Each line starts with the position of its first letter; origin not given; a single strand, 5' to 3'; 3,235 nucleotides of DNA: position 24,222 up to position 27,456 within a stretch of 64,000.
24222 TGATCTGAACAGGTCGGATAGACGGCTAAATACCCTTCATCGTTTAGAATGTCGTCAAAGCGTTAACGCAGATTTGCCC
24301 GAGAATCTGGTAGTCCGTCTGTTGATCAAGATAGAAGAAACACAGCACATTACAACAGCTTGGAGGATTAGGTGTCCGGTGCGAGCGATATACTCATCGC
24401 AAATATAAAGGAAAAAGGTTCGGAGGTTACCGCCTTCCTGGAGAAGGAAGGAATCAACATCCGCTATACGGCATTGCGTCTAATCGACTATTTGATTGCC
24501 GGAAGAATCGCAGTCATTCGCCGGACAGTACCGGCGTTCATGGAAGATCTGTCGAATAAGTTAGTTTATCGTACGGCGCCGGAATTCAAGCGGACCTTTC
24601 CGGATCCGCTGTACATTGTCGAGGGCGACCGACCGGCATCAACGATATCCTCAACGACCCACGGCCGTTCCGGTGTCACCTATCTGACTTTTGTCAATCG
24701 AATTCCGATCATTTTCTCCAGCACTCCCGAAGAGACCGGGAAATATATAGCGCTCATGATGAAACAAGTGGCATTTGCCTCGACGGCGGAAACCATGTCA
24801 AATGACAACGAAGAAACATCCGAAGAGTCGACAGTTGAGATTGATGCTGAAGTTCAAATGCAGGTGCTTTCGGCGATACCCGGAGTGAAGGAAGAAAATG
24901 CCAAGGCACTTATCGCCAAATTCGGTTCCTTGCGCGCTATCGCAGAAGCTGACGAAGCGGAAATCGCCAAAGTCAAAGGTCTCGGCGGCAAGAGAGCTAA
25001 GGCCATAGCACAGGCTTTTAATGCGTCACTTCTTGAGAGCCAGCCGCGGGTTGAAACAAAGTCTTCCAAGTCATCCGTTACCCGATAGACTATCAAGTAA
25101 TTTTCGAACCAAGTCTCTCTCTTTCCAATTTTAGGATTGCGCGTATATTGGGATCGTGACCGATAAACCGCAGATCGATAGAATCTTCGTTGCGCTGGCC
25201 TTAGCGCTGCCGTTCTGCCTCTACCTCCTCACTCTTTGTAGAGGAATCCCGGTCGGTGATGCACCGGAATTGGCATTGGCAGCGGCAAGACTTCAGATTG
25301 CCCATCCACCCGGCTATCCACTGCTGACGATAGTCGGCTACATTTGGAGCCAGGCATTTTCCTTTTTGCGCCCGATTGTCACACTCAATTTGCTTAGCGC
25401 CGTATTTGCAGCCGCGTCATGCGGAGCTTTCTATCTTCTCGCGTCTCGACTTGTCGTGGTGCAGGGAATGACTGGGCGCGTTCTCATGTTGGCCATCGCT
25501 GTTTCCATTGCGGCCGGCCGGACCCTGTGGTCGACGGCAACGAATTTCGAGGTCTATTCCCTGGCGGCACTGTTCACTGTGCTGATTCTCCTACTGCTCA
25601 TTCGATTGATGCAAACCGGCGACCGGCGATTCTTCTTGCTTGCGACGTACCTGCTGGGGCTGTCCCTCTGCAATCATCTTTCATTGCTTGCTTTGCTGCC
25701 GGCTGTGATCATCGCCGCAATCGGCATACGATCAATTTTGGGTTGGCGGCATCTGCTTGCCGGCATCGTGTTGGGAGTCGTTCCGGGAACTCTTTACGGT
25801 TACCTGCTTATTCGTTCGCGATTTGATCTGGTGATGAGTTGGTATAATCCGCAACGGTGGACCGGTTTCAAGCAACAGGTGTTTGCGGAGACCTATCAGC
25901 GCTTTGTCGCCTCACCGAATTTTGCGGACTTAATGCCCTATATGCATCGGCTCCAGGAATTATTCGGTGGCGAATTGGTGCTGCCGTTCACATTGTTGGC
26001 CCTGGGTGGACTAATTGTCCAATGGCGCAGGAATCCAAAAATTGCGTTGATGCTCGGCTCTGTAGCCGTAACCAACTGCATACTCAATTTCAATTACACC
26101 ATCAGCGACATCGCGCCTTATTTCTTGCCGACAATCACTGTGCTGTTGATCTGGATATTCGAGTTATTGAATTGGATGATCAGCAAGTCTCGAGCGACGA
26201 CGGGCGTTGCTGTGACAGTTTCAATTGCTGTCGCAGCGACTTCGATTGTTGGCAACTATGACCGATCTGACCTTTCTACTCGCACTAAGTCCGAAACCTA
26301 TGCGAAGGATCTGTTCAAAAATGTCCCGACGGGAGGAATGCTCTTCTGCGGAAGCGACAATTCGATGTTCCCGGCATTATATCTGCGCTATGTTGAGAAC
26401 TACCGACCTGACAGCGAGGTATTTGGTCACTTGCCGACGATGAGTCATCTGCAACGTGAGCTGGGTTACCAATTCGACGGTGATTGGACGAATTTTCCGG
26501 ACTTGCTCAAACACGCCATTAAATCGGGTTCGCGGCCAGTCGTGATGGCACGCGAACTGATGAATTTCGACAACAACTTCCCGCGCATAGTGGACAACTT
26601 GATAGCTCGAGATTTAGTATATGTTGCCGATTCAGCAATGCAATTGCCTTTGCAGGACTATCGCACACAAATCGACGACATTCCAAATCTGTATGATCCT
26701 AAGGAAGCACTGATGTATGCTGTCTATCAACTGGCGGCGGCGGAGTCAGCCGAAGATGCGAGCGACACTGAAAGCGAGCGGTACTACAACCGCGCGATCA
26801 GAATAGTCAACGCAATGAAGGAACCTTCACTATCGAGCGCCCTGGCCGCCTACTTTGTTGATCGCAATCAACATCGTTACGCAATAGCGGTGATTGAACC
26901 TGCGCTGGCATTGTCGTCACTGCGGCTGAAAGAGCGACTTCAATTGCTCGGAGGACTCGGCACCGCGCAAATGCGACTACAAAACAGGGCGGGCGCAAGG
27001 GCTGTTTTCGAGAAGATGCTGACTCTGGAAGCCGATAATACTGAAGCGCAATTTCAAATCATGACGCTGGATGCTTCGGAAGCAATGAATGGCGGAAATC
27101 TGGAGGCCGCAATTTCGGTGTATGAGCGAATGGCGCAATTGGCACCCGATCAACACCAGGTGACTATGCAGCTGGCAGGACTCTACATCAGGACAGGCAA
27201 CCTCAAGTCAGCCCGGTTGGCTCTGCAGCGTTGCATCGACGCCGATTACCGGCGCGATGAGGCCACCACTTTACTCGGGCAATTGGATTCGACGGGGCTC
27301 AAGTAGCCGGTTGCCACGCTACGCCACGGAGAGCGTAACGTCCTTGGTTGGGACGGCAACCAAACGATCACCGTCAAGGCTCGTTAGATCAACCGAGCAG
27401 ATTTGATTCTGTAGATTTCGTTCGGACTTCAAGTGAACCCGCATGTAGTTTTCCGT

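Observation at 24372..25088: Bacterial ERCC4-fold + HhH2 protein whose nuclease motif appears inactivated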

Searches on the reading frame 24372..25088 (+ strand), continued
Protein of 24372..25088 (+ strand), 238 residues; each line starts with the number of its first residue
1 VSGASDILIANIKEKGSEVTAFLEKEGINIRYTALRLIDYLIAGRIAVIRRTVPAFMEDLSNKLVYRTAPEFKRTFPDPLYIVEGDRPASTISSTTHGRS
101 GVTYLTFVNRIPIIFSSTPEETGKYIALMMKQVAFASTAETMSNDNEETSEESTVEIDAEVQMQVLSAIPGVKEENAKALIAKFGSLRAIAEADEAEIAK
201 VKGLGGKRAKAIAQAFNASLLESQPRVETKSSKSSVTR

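Call 58: search_protein_families(library=phrogs, proteins=[window:24372-25088:+], max_evalue=1)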
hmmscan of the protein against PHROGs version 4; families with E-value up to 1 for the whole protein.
window:24372-25088:+ (238 aa): 4 families
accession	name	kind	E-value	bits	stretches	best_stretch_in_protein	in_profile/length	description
phrog_24545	-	DNA, RNA and nucleotide metabolism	1.4e-08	35.5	1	151-215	158-222/229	HNH endonuclease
phrog_3869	-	DNA, RNA and nucleotide metabolism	8e-05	22.3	1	167-219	500-553/656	NAD-dependent DNA ligase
phrog_27534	-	head and packaging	0.012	14.3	1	147-218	1091-1165/1454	head protein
phrog_2199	-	integration and excision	0.13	12.3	1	154-194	215-255/356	transposase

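Call 81: find_encoding_contigs(protein=P0176, flank=10000, max_places=1)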
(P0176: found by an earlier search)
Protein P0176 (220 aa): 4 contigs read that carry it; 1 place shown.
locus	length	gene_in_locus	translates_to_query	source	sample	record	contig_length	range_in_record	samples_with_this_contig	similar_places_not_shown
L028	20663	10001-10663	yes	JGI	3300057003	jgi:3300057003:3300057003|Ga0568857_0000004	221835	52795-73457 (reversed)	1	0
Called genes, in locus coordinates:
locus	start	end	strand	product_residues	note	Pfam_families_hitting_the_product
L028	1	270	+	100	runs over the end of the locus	PF14697:Fer4_21 (faint), PF00037:Fer4 (weak), PF12797:Fer4_2 (weak), PF12837:Fer4_6 (faint), PF13237:Fer4_10, PF12800:Fer4_4 (faint), PF12838:Fer4_7, PF13187:Fer4_9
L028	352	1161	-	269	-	PF00072:Response_reg, PF06490:FleQ (faint), PF00072:Response_reg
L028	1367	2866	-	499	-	PF00675:Peptidase_M16, PF05193:Peptidase_M16_C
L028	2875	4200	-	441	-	PF00675:Peptidase_M16, PF05193:Peptidase_M16_C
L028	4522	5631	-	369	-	-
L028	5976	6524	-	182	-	-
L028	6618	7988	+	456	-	PF05496:RuvB_N, PF00004:AAA, PF04851:ResIII (faint), PF13173:AAA_14 (weak), PF16193:AAA_assoc_2, PF12002:MgsA_C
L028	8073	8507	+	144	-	PF01243:PNPOx_N, PF12900:Pyridox_ox_2, PF16242:Pyrid_ox_like (weak)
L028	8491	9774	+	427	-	-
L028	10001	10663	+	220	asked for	PF02732:ERCC4, PF14520:HHH_5 (weak)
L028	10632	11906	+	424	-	PF07690:MFS_1, PF00083:Sugar_tr (weak), PF07690:MFS_1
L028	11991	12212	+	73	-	-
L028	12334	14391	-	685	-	PF03783:CsgG, PF16538:FlgT_C (weak), PF00691:OmpA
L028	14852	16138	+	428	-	PF00404:Dockerin_1 (weak)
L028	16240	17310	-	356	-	PF04055:Radical_SAM, PF06969:HemN_C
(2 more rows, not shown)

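Call 82: find_encoding_contigs(protein=P0033, flank=10000, max_places=1)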
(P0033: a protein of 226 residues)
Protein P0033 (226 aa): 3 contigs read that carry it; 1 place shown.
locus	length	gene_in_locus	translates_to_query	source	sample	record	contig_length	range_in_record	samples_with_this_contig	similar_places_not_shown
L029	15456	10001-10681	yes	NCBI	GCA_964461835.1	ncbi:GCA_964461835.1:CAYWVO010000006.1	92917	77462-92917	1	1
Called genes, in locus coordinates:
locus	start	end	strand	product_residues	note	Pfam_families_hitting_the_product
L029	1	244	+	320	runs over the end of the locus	-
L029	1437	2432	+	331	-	PF00152:tRNA-synt_2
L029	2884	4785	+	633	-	PF02705:K_trans, PF22776:K_trans_C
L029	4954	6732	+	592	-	PF03130:HEAT_PBS (faint), PF13646:HEAT_2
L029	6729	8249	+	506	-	PF13487:HD_5, PF01966:HD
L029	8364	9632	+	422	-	-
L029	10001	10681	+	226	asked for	PF02732:ERCC4, PF12836:HHH_3 (faint), PF00633:HHH (faint), PF12826:HHH_2 (weak), PF14520:HHH_5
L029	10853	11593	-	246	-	-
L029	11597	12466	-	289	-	-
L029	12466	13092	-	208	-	-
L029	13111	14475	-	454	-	PF20539:DUF6754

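Call 89: search_dna_similar(query=window:24372-25085:+, collection=phages, mode=protein, max_evalue=0.001, max_rows=10)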
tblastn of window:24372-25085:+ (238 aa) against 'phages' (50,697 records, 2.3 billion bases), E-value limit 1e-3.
No match.
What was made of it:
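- On Anti-phage defence or mobile-element nucleases: No phage hit (call 89).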

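Call 90: search_dna_similar(query=window:24372-25085:+, collection=plasmids, mode=protein, max_evalue=0.001, max_rows=10)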
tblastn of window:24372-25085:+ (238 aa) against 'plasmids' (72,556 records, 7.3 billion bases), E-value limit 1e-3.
Records with a match: 2; places in all: 2; records where one place covers at least 80% of the query: 1.
Best place of each record, by identity: <60% 2.
By first word of the organism name: Pseudomonas 2.
By predicted mobility (MOB-suite, as given by PLSDB): non-mobilizable 2.
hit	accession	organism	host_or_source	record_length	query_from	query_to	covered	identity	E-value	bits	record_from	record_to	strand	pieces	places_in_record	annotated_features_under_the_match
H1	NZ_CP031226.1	Pseudomonas amygdali pv. lachrymans str. M301315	-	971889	10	217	87%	23.7%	3e-4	49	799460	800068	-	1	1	ERCC4 domain-containing protein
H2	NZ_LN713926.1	Pseudomonas fluorescens SBW25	-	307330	8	132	53%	23.8%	3e-4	49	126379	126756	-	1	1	ERCC4 domain-containing protein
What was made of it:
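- On Anti-phage defence or mobile-element nucleases: Only two distant plasmid hits (call 90).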

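Call 91: get_annotated_region(hit=H1, flank=3000)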
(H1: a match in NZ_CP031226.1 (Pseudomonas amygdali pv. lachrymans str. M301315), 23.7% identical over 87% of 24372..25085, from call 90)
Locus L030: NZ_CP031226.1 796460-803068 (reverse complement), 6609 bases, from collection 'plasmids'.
description: Pseudomonas amygdali pv. lachrymans str. M301315 plasmid pMPPla107, complete sequence
organism: Pseudomonas amygdali pv. lachrymans str. M301315 (NCBI taxid 629260)
taxonomy: Bacteria; Pseudomonadota; Gammaproteobacteria; Pseudomonadales; Pseudomonadaceae; Pseudomonas; Pseudomonas amygdali; Pseudomonas amygdali pv. lachrymans str. M301315
host: -; source: -; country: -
typing (MOB-suite, as given by PLSDB): non-mobilizable; replicon rep_cluster_1322; mating-pair formation MPF_I
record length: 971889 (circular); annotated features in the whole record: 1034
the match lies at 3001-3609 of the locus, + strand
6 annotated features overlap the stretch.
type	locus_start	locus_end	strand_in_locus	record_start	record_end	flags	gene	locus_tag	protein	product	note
CDS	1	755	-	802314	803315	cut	-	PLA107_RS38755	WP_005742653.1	hypothetical protein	-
CDS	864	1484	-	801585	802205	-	-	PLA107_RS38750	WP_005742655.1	hypothetical protein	-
CDS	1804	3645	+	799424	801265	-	-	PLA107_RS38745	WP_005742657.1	ERCC4 domain-containing protein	-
CDS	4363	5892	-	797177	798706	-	-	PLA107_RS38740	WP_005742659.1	Fic family protein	-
CDS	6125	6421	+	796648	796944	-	-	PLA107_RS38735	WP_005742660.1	hypothetical protein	-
CDS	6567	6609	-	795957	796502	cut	-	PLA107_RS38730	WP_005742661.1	NUDIX hydrolase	-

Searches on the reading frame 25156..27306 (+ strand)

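Call 16: search_protein_families(library=pfam, proteins=[window:25156-27306:+], max_evalue=0.01)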
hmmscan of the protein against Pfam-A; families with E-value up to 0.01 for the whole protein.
window:25156-27306:+ (716 aa): 11 families
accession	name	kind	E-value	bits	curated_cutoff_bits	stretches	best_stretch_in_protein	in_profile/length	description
PF11028.14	TMEM260-like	-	4.6e-26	92.1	24.2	1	35-187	1-169/179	Protein O-mannosyl-transferase TMEM260-like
PF07719.23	TPR_2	-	3e-07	30.5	27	0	598-627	4-33/34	Tetratricopeptide repeat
PF14559.12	TPR_19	-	4.2e-07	30.6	25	1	647-710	5-68/68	Tetratricopeptide repeat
PF13371.12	TPR_9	-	1.3e-06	28.8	35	1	645-706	7-68/73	Tetratricopeptide repeat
PF13428.12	TPR_14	-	1.7e-06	28.6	23.5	0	670-710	4-44/44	Tetratricopeptide repeat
PF13181.12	TPR_8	-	1.7e-06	28.1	25.7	0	672-697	6-31/34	Tetratricopeptide repeat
PF23914.1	TPR_CcmH_CycH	-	0.00066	20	42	0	643-708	60-128/158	Cytochrome c-type biogenesis protein H TPR domain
PF24603.1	TPR_30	-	0.0028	18.5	29.7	1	628-687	33-92/100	Tetratricopeptide repeat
PF13174.12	TPR_6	-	0.003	18.5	26.3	0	672-695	5-28/33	Tetratricopeptide repeat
PF13432.12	TPR_16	-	0.0048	17.8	32.7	1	640-695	4-59/65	Tetratricopeptide repeat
PF19395.4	DUF5970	-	0.0059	17.6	25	0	53-80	13-40/77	Family of unknown function (DUF5970)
